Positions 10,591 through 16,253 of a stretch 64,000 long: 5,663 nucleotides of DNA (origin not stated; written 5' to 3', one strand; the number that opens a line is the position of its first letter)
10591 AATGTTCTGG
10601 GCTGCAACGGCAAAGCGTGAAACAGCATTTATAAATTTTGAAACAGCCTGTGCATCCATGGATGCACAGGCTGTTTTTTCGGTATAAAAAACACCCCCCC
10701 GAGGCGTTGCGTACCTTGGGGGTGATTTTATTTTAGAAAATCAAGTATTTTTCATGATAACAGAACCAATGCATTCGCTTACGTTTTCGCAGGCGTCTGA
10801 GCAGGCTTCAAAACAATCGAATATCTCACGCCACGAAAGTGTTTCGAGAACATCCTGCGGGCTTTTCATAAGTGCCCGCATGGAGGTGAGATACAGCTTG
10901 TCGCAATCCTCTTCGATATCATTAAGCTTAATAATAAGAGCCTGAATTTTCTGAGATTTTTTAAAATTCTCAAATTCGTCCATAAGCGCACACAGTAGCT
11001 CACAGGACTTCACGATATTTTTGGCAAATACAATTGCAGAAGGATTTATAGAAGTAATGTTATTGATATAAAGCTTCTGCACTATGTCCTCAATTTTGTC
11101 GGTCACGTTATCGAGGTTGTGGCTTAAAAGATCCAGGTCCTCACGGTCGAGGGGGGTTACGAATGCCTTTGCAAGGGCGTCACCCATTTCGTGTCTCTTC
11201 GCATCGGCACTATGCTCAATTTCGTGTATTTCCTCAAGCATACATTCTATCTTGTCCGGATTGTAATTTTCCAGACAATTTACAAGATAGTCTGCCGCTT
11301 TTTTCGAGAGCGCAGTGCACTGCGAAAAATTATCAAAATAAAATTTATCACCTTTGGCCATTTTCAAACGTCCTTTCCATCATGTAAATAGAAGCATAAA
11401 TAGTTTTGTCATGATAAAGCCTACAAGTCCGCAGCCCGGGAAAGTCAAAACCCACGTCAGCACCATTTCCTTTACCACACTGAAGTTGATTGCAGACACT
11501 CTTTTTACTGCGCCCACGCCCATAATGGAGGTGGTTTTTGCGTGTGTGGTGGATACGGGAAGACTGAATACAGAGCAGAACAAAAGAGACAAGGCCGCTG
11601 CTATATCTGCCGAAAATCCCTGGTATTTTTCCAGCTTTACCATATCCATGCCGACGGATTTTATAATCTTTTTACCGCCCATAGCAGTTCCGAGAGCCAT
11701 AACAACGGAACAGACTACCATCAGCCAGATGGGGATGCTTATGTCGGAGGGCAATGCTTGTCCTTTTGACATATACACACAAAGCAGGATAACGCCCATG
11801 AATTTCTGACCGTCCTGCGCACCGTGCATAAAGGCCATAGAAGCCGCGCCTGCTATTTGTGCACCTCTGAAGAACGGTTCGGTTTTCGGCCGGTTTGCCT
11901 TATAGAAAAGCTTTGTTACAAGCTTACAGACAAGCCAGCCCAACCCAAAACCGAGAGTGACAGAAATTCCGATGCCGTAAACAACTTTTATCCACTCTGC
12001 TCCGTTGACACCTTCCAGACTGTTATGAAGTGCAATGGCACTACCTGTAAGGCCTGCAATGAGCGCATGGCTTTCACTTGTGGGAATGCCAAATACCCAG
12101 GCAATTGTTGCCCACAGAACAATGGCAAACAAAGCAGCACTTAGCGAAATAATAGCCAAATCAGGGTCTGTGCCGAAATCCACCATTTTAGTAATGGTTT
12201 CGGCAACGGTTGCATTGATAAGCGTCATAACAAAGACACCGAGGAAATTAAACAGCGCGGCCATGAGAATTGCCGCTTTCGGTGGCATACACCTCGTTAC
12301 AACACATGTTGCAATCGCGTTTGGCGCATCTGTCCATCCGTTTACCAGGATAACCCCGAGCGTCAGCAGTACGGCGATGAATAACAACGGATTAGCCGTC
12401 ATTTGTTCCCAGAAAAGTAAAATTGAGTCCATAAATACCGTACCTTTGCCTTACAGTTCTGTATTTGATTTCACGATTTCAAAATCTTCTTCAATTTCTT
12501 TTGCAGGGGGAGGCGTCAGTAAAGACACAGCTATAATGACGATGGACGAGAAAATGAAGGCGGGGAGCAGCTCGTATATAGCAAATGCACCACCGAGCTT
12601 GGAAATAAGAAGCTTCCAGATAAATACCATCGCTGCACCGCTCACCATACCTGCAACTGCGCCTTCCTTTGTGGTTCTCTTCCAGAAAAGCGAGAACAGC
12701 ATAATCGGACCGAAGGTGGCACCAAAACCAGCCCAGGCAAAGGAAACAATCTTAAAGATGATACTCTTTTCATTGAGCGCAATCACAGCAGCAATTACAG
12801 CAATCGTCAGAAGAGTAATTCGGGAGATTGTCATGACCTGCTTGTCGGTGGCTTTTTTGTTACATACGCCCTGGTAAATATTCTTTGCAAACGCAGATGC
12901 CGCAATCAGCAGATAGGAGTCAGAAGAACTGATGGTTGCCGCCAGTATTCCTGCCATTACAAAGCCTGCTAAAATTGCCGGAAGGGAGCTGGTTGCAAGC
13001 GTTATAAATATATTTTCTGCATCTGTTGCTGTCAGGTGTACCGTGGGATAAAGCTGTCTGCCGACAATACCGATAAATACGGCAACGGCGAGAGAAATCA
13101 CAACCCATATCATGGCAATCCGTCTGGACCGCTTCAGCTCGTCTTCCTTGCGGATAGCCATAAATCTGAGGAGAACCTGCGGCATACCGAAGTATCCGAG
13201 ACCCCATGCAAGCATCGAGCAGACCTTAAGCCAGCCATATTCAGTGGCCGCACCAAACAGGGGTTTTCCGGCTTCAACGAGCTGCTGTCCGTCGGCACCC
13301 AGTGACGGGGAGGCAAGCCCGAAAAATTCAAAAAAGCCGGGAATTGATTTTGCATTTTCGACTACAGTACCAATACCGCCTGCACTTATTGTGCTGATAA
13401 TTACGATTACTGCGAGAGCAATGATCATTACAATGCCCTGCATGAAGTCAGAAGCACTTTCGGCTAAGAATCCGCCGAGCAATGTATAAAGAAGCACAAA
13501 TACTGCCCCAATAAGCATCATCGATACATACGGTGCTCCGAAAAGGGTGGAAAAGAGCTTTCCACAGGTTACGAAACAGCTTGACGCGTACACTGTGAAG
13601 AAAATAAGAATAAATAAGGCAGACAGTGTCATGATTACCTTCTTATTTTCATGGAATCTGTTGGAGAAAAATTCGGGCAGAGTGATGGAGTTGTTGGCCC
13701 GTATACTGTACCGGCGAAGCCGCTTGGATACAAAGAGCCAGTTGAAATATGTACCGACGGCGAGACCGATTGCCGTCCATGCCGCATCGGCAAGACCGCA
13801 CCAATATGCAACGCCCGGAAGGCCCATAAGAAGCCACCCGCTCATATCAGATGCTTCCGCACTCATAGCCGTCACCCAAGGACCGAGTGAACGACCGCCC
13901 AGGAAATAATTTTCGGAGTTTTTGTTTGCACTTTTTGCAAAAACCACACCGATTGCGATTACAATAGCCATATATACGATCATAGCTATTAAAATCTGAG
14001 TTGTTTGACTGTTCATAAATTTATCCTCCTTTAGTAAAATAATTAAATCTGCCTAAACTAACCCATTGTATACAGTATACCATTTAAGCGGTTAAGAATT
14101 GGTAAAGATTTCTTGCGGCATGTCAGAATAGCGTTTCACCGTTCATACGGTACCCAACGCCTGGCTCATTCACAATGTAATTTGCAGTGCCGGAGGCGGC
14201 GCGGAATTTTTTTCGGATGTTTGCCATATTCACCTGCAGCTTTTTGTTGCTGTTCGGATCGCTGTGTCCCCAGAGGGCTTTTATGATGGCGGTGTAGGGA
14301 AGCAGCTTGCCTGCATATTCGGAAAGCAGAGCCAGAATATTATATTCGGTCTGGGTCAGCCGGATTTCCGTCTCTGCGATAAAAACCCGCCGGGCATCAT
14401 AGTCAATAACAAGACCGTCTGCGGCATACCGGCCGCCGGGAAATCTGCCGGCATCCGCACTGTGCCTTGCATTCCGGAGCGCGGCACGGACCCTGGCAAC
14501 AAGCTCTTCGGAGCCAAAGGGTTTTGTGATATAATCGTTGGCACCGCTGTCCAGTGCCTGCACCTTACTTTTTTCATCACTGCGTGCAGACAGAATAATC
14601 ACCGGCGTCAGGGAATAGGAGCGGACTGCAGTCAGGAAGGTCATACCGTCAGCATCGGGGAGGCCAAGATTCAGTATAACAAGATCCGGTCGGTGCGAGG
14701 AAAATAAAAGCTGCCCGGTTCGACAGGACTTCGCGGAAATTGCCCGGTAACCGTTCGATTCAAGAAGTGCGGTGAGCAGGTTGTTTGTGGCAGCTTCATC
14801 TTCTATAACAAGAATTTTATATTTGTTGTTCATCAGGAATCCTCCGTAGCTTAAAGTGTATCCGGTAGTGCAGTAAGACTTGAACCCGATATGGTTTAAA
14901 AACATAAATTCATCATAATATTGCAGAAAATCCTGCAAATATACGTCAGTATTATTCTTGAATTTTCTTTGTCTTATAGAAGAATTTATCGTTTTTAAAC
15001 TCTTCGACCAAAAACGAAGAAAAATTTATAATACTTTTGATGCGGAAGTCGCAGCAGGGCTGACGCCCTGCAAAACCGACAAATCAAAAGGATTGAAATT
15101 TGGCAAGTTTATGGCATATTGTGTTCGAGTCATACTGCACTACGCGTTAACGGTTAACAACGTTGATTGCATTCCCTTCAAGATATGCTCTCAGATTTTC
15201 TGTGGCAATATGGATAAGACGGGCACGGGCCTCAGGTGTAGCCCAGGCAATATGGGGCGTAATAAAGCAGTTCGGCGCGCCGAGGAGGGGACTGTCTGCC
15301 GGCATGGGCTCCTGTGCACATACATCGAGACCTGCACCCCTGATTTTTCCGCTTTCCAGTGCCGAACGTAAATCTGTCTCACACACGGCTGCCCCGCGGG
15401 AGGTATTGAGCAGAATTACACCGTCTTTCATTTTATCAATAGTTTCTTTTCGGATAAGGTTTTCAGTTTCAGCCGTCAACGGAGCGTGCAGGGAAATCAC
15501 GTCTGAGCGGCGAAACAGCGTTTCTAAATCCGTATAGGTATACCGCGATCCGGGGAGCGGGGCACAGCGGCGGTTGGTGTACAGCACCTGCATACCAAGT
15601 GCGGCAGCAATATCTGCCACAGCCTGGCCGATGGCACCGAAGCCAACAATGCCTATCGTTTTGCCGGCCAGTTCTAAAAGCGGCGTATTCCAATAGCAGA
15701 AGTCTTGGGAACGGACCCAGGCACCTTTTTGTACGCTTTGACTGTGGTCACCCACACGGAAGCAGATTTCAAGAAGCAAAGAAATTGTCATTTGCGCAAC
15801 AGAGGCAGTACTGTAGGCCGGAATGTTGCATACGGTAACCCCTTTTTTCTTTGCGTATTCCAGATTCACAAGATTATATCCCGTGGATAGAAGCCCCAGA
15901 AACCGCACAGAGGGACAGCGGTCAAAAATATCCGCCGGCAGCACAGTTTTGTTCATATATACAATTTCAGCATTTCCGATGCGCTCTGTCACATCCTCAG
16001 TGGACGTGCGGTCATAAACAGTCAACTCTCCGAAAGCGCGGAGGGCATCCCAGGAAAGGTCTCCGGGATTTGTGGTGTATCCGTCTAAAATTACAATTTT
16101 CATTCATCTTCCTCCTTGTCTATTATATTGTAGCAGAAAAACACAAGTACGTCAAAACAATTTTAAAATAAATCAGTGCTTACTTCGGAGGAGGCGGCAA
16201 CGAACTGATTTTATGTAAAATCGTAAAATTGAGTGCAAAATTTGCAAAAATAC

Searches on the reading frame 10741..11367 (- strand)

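Call 52: search_protein_families(library=pfam, proteins=[window:10741-11367:-], max_evalue=0.1)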
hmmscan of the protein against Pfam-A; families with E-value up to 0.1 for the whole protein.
window:10741-11367:- (208 aa): 4 families
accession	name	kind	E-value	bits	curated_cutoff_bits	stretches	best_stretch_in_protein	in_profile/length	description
PF01865.21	PhoU_div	-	1.6e-21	77.1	24.4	1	9-204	12-212/214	Protein of unknown function DUF47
PF01895.24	PhoU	-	0.0016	19.2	23.5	0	140-199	26-88/89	PhoU domain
PF00480.26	ROK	-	0.066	13.2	22.9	0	88-142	214-268/294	ROK family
PF12213.14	Dpoe2NT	-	0.095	13.5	24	0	20-49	20-49/73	DNA polymerases epsilon N terminal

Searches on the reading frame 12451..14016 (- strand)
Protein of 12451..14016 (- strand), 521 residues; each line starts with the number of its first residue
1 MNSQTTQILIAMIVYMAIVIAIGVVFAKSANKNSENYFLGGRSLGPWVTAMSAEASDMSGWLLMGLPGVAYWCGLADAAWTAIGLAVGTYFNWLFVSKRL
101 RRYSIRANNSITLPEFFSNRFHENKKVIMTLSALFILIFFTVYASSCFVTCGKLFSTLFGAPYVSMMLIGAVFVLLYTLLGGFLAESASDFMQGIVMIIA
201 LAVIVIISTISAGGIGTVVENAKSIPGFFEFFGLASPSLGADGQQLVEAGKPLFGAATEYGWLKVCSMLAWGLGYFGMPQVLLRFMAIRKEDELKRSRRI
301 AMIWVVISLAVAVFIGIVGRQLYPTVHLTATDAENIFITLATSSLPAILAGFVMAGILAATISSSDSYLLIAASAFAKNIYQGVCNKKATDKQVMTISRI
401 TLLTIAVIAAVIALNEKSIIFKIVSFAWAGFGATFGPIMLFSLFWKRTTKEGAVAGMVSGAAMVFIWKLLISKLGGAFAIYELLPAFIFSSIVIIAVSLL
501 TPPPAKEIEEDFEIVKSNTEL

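Call 8: search_protein_families(library=pfam, proteins=[window:12451-14016:-], max_evalue=0.001)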
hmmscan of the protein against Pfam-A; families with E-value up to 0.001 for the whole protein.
window:12451-14016:- (521 aa): 1 family
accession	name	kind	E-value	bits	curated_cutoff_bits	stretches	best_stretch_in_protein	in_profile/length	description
PF00474.23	SSF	-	8.7e-89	298.6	22.8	1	37-460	1-406/406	Sodium:solute symporter family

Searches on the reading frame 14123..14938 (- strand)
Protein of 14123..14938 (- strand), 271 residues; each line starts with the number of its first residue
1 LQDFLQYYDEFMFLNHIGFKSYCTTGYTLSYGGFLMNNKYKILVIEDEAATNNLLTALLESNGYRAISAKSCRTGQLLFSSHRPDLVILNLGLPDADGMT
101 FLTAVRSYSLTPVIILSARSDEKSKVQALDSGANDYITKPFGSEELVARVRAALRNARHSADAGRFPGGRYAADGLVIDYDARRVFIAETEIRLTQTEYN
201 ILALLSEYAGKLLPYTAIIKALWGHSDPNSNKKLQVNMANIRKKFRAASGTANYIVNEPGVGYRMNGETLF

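Call 8: search_protein_families(library=pfam, proteins=[window:14123-14938:-], max_evalue=0.001)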
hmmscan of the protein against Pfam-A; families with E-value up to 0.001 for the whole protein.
window:14123-14938:- (271 aa): 2 families
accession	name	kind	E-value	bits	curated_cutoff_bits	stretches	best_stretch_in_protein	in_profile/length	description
PF00072.30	Response_reg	-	1.1e-24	87.2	30.2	1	42-151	1-111/111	Response regulator receiver domain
PF00486.34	Trans_reg_C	-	1.7e-16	60.4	26.2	1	190-265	2-77/77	Transcriptional regulatory protein, C terminal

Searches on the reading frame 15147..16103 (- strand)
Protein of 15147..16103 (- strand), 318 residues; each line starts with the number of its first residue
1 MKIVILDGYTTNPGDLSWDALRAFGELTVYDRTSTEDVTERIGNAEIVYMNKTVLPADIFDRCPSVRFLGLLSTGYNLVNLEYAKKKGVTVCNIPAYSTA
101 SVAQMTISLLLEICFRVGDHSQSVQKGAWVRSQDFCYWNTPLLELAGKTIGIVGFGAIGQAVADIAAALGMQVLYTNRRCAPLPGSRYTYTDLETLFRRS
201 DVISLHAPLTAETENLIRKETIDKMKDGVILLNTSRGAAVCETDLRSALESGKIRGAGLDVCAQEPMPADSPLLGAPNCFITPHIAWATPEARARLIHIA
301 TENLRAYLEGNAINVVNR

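Call 8: search_protein_families(library=pfam, proteins=[window:15147-16103:-], max_evalue=0.001)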
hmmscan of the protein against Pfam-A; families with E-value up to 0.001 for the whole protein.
window:15147-16103:- (318 aa): 3 families
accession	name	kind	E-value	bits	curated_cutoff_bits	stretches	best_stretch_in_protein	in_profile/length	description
PF02826.25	2-Hacid_dh_C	-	6.5e-57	192.2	25.1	1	108-286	2-178/178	D-isomer specific 2-hydroxyacid dehydrogenase, NAD binding domain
PF00389.36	2-Hacid_dh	-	2.6e-26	92.3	24.6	1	18-317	12-134/134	D-isomer specific 2-hydroxyacid dehydrogenase, catalytic domain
PF00670.27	AdoHcyase_NAD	-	0.00037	21.1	27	1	145-244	21-117/162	S-adenosyl-L-homocysteine hydrolase, NAD binding domain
